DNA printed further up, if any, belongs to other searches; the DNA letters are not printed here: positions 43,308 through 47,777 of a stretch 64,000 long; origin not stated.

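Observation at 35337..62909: About 28-kb array of giant T9SS surface proteins sharing a cohesin-like, dockerin-like, CTD module; plus a stand-alone dockerin protein and stand-alone cohesin proteins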

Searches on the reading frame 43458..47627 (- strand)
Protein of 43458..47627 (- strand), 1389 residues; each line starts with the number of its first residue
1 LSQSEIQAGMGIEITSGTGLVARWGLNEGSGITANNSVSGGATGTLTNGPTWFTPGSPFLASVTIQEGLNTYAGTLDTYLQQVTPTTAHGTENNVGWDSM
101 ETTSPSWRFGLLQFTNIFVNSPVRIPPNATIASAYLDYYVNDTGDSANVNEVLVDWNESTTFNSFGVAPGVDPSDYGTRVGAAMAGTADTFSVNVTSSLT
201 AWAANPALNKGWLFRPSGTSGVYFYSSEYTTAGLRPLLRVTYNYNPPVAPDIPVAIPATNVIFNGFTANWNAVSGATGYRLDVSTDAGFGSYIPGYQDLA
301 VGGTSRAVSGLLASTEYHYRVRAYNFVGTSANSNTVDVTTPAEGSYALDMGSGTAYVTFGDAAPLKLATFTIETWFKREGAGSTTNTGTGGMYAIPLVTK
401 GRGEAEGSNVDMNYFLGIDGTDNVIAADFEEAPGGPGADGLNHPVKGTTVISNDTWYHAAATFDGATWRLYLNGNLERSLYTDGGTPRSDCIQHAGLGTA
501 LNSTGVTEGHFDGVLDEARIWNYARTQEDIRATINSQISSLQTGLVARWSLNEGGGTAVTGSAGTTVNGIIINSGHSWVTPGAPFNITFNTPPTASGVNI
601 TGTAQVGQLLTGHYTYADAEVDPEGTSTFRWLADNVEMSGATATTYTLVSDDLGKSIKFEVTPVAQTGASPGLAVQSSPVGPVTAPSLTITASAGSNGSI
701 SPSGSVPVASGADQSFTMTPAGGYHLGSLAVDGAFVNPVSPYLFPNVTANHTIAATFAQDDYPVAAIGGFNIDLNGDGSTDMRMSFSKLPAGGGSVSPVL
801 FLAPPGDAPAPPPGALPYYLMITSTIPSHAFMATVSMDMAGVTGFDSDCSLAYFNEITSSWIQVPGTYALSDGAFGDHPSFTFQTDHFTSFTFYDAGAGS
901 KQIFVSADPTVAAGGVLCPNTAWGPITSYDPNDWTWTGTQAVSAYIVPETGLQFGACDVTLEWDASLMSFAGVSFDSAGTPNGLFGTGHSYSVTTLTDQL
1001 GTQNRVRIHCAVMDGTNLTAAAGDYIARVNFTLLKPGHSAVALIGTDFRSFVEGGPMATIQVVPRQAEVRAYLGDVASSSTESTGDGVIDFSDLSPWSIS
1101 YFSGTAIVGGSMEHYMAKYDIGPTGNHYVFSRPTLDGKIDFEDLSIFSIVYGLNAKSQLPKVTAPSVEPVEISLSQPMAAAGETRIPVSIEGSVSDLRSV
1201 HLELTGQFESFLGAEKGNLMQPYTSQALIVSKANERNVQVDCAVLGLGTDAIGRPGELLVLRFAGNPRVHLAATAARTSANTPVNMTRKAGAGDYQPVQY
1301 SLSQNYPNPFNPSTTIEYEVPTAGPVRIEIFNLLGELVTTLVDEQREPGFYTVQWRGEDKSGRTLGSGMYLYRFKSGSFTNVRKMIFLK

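Call 7: search_protein_families(library=pfam, proteins=[window:43458-47627:-], max_evalue=0.1)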
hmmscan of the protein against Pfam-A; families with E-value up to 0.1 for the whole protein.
window:43458-47627:- (1389 aa): 6 families
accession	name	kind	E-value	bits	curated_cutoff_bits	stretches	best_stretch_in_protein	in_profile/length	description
PF13385.13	Laminin_G_3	-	1.1e-18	68.3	27.6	1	352-530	2-150/151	Concanavalin A-like lectin/glucanases superfamily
PF23197.1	IG_AIR9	-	5.9e-08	32.9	27.5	1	598-670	5-79/87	AIR9 A9 domain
PF13860.13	FlgD_ig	-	6.9e-07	29.6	27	1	1323-1372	22-71/79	FlgD Ig-like domain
PF18962.6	Por_Secre_tail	-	2.5e-06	28.1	27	1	1306-1386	2-74/75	Secretion system C-terminal sorting domain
PF00041.27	fn3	-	8.6e-05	23.1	25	1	260-338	10-83/84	Fibronectin type III domain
PF13585.12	CHU_C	-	0.0035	17.9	27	1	1325-1376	28-72/86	CHU_C Type IX secretion signal domain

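Call 42: search_protein_families(library=ncbifam, proteins=[window:43458-47627:-], max_evalue=0.01)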
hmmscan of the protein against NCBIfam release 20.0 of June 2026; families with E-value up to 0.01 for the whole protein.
window:43458-47627:- (1389 aa): 8 families
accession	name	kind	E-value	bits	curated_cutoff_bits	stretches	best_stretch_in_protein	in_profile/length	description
NF033679.1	DNRLRE_dom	domain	2e-12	47.5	34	1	77-241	2-164/164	DNRLRE domain-containing protein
NF040485.1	ZirU_fam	subfamily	1.4e-10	41.7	100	1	594-670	23-100/210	ZirU family protein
TIGR04183.1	Por_Secre_tail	domain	7.5e-09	35.4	23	1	1306-1386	2-70/72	T9SS type A sorting domain-containing protein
NF033707.1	T9SS_sortase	equivalog_domain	2.1e-07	29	420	1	1303-1376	999-1077/1095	type IX secretion system sortase PorU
NF052323.1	T9SSA_dep_M6i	equivalog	0.00044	18.3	600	1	1304-1346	959-1001/1043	T9SS-dependent M6-like inactivated metalloprotease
NF052521.1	TafC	equivalog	0.00079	18.6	410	1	447-532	275-358/373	TafC family fimbrial protein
NF038113.1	T9SSA_dep_M36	equivalog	0.0026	16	885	1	1301-1386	791-867/869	T9SS-dependent M36 family metallopeptidase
NF005176.1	PRK06655.1-1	equivalog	0.0051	16.7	230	0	1322-1371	95-144/197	flagellar hook assembly protein FlgD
